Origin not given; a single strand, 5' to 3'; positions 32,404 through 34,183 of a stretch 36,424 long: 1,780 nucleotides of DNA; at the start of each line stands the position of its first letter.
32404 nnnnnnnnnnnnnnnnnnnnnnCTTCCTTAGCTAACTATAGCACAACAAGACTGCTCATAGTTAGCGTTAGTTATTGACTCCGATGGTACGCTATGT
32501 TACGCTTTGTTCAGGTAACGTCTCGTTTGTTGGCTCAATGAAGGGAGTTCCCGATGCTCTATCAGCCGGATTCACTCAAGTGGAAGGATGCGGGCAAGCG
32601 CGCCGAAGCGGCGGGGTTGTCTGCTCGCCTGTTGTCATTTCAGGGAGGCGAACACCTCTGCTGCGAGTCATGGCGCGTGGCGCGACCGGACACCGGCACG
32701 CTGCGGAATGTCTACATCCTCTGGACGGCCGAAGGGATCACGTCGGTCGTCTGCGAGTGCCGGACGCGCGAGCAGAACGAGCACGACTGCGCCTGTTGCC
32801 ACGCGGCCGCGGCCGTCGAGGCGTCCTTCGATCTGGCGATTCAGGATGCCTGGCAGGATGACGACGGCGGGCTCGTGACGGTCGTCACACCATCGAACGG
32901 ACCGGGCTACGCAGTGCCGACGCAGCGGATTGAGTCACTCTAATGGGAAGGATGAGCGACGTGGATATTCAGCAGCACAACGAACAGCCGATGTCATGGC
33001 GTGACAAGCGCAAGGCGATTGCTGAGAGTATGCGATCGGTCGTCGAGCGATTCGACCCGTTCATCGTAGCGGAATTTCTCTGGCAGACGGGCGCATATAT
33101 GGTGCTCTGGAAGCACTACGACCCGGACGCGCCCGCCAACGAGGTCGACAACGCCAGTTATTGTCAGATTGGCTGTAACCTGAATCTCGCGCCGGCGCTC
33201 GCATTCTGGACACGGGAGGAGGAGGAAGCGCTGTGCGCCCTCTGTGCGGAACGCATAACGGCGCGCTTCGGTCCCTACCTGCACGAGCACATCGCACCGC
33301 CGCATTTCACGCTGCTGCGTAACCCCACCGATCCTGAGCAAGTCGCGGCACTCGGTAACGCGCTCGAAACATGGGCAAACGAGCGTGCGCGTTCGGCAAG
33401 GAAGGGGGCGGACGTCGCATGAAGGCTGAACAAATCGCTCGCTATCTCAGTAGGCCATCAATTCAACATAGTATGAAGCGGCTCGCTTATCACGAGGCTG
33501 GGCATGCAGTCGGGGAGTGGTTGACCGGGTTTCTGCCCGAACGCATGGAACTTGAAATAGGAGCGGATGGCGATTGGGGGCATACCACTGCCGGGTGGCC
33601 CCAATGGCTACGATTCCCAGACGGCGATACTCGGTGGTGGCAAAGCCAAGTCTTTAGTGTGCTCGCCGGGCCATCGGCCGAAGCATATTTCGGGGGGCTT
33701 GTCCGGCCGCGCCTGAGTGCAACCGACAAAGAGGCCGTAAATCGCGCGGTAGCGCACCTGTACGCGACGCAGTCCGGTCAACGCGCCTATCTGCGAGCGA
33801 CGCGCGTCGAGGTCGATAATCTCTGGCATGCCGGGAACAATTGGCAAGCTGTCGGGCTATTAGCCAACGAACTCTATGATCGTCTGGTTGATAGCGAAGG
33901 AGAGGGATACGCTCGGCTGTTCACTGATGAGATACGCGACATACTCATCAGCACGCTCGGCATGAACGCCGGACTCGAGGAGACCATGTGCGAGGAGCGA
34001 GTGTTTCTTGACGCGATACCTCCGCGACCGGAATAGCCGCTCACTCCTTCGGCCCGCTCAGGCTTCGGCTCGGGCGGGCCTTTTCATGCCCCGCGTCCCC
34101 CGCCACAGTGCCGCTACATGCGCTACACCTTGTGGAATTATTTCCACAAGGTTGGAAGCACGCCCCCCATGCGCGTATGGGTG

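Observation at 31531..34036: Two paralogous ATPase-less FtsH-like peptidases, one on each side of the divergent control region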

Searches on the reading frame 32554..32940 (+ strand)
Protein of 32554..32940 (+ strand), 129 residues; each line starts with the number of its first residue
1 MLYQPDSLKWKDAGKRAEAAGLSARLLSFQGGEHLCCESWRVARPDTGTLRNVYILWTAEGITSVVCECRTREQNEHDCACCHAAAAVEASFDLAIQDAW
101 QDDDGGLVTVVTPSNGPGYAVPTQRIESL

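Call 4: search_protein_families(library=pfam, proteins=[window:32554-32940:+], max_evalue=1)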
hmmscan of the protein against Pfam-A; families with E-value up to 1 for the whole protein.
window:32554-32940:+ (129 aa): 1 family
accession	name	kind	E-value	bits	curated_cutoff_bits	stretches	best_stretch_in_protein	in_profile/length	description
PF24196.1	DUF7421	-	0.095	13.2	27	1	84-111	31-58/61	Family of unknown function (DUF7421)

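Call 6: search_protein_families(library=phrogs, proteins=[window:32554-32940:+], max_evalue=0.01)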
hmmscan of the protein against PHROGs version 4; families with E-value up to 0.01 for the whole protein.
window:32554-32940:+ (129 aa): 0 families

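Call 7: search_protein_families(library=ncbifam, proteins=[window:32554-32940:+], max_evalue=1)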
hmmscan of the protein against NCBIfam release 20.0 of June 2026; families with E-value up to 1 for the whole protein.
window:32554-32940:+ (129 aa): 0 families

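Call 8: search_protein_families(library=padloc, proteins=[window:32554-32940:+], max_evalue=1)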
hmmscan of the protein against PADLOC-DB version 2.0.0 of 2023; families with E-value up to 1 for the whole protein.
window:32554-32940:+ (129 aa): 0 families

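Call 78: search_solved_structures(query=window:32554-32940:+, max_evalue=5)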
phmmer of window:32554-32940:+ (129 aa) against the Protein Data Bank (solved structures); distinct sequences matched with E-value up to 5: 0.

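Call 103: list_cluster_members(proteins=[window:32554-32940:+, window:32943-33419:+, window:33419-34033:+, window:32213-32413:-, window:29984-31534:-])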
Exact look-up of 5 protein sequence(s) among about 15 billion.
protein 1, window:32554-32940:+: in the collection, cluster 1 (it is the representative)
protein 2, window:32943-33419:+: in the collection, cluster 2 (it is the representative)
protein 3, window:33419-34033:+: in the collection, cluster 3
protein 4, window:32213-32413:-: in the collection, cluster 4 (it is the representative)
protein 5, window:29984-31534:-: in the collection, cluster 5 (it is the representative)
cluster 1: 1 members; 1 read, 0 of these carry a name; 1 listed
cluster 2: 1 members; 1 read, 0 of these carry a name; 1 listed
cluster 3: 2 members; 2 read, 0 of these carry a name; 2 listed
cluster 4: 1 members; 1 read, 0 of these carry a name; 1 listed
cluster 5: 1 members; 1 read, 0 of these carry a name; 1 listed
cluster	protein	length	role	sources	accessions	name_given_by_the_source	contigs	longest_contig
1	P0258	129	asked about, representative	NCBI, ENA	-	-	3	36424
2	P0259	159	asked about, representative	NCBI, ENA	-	-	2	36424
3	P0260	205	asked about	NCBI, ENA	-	-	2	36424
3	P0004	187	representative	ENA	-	-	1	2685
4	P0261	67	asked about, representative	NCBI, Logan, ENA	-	-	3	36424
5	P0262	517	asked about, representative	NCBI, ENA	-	-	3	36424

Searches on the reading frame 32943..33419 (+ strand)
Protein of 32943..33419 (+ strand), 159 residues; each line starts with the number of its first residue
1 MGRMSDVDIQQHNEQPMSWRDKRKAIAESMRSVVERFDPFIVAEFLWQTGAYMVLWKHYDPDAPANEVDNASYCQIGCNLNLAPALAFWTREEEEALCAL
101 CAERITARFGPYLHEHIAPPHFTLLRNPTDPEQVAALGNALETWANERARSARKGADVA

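Call 4: search_protein_families(library=pfam, proteins=[window:32943-33419:+], max_evalue=1)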
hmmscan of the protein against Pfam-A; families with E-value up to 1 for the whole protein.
window:32943-33419:+ (159 aa): 0 families

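Call 6: search_protein_families(library=phrogs, proteins=[window:32943-33419:+], max_evalue=0.01)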
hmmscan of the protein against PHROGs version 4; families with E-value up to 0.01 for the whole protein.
window:32943-33419:+ (159 aa): 0 families

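Call 7: search_protein_families(library=ncbifam, proteins=[window:32943-33419:+], max_evalue=1)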
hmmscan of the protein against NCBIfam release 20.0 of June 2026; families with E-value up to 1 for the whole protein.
window:32943-33419:+ (159 aa): 0 families

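Call 8: search_protein_families(library=padloc, proteins=[window:32943-33419:+], max_evalue=1)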
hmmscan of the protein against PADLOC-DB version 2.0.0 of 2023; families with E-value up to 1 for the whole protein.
window:32943-33419:+ (159 aa): 0 families

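Call 79: search_solved_structures(query=window:32943-33419:+, max_evalue=5)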
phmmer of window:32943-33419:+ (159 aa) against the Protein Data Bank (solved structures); distinct sequences matched with E-value up to 5: 1.
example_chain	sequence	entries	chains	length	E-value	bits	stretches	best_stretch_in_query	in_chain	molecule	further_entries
3bcy_A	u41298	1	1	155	1.4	12.2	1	65-119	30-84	Protein YER067W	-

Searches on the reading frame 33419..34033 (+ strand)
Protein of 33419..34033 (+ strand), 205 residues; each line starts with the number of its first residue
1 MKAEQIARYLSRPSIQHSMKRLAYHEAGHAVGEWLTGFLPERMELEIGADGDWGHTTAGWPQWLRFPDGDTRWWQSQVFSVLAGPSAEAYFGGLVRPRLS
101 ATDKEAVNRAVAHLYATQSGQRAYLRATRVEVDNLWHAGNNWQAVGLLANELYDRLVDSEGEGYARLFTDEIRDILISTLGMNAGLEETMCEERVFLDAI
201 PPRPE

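Call 4: search_protein_families(library=pfam, proteins=[window:33419-34033:+], max_evalue=1)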
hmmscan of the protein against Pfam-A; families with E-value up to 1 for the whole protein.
window:33419-34033:+ (205 aa): 2 families
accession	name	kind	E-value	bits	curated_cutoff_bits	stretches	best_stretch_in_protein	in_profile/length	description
PF01434.24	Peptidase_M41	-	0.031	14.6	29.9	1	18-36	7-25/191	Peptidase family M41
PF13398.12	Peptidase_M50B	-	0.13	12.3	26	1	23-51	26-54/201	Peptidase M50B-like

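Call 6: search_protein_families(library=phrogs, proteins=[window:33419-34033:+], max_evalue=0.01)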
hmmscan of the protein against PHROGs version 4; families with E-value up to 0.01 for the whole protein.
window:33419-34033:+ (205 aa): 0 families

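Call 7: search_protein_families(library=ncbifam, proteins=[window:33419-34033:+], max_evalue=1)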
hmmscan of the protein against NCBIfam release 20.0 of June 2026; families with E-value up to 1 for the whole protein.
window:33419-34033:+ (205 aa): 0 families

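Call 8: search_protein_families(library=padloc, proteins=[window:33419-34033:+], max_evalue=1)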
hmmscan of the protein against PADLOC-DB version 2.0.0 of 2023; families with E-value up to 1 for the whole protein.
window:33419-34033:+ (205 aa): 0 families

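Call 10: search_solved_structures(query=window:33419-34033:+, max_evalue=1, show_alignments=2)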
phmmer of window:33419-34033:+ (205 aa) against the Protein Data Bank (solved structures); distinct sequences matched with E-value up to 1: 1.
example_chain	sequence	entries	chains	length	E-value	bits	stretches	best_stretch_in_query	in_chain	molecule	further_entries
3cvo_A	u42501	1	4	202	0.87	12.3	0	45-79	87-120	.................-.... protein of unknown function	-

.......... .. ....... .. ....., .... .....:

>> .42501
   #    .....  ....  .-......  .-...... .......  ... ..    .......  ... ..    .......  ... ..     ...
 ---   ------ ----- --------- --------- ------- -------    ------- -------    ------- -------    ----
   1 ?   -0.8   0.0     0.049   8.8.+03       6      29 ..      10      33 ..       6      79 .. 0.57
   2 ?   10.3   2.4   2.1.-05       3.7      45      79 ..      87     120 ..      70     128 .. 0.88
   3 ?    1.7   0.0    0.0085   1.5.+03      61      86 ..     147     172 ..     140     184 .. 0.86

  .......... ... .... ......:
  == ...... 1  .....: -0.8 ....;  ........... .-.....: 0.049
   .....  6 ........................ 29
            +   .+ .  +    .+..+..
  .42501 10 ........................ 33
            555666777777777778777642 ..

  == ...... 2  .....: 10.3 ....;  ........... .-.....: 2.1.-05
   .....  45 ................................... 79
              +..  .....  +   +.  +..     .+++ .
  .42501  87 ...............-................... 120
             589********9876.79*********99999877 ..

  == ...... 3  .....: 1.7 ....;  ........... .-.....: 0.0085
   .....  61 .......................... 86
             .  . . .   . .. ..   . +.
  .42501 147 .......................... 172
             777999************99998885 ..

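Call 12: find_homologous_proteins(query=window:33419-34033:+, max_evalue=0.001)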
Query window:33419-34033:+ (205 aa): 1 proteins with E <= 0.001 among 165 candidates.
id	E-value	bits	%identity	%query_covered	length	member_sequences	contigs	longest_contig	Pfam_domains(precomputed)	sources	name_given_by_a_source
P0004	2.7e-124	431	100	91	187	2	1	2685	-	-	-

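Call 25: search_dna_similar(query=window:33419-34033:+, collection=phages, mode=protein, max_evalue=0.001, max_rows=30)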
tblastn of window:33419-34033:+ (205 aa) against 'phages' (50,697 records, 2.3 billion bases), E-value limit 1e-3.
No match.

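Call 39: predict_structure(alignment_id=A3)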
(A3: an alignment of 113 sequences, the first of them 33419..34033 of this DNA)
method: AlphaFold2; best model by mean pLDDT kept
length: 205 residues; sequences in the alignment: 113
mean_pLDDT: 84.5   pTM: 0.81
mean pLDDT of the five models: 84.5, 83.5, 83.2, 82.9, 82.7
residues with pLDDT >= 90: 120; 70-90: 44; 50-70: 26; < 50: 15
segments of 3 or more residues with pLDDT < 50: 194-204
pLDDT, mean of each block of 10 residues (from residue 1): 87 93 95 90 84 58 63 93 97 93 93 96 97 95 96 92 87 90 64 46 46
secondary structure, 60 per line:
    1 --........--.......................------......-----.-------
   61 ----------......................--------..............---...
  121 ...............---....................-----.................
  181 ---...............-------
elements in order: H3-10 H13-35 E42-47 H71-92 H101-114 H118-135 H139-158 E164-168 H169-180 H184-198

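Call 43: fold_search(model_id=the predicted structure, library=pdb)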
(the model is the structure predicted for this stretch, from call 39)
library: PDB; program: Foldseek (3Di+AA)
matches with E <= 10: 139; with E <= 0.001: 4
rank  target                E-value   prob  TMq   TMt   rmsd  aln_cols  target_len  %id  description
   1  3kds_F                3.5e-04  1.00  0.52  0.27   4.8       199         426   15  apo-FtsH crystal structure (released 2009-12-01)
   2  8xqw_F                5.2e-04  1.00  0.57  0.19   5.1       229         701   15  Cryo-EM structure of the Ycf2-FtsHi motor complex from Chlamydomonas reinhardtii in AMPPNP bound state (released 2024-09-11)
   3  8xks_B                8.6e-04  1.00  0.56  0.21   5.1       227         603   15  The cryo-EM structure of Orf2971-FtsHi motor complex (released 2024-12-04)
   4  3kds_E                9.9e-04  1.00  0.51  0.26   4.8       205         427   15  apo-FtsH crystal structure (released 2009-12-01)
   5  2ce7_E                1.6e-03  1.00  0.51  0.27   4.6       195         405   14  EDTA treated (released 2006-02-09)
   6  7tdo_A                1.7e-03  1.00  0.49  0.26   4.8       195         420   15  Cryo-EM structure of transmembrane AAA+ protease FtsH in the ADP state (released 2022-04-06)
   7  2ce7_A                1.8e-03  1.00  0.50  0.27   5.0       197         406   14  EDTA treated (released 2006-02-09)
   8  6az0_MODEL_1_A        1.8e-03  1.00  0.49  0.25   5.7       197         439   17  Mitochondrial ATPase Protease YME1 (released 2017-11-15)
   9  8xqw_B                2.2e-03  1.00  0.54  0.17   5.3       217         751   15  Cryo-EM structure of the Ycf2-FtsHi motor complex from Chlamydomonas reinhardtii in AMPPNP bound state (released 2024-09-11)
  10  2ce7_B                2.2e-03  1.00  0.51  0.27   4.6       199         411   13  EDTA treated (released 2006-02-09)
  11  2ce7_C                2.3e-03  1.00  0.54  0.29   4.4       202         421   15  EDTA treated (released 2006-02-09)
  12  8xks_G                2.8e-03  1.00  0.52  0.18   7.7       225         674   13  The cryo-EM structure of Orf2971-FtsHi motor complex (released 2024-12-04)
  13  8vwa                  3.3e-03  1.00  0.50  0.28   5.5       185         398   18  CryoEM Structure of a FtsH Helical Assembly in the Presence of ATP (released 2025-01-15)
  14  8xks_F                3.8e-03  1.00  0.49  0.17   6.8       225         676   13  The cryo-EM structure of Orf2971-FtsHi motor complex (released 2024-12-04)
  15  2ce7_F                4.0e-03  1.00  0.53  0.28   4.3       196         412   15  EDTA treated (released 2006-02-09)
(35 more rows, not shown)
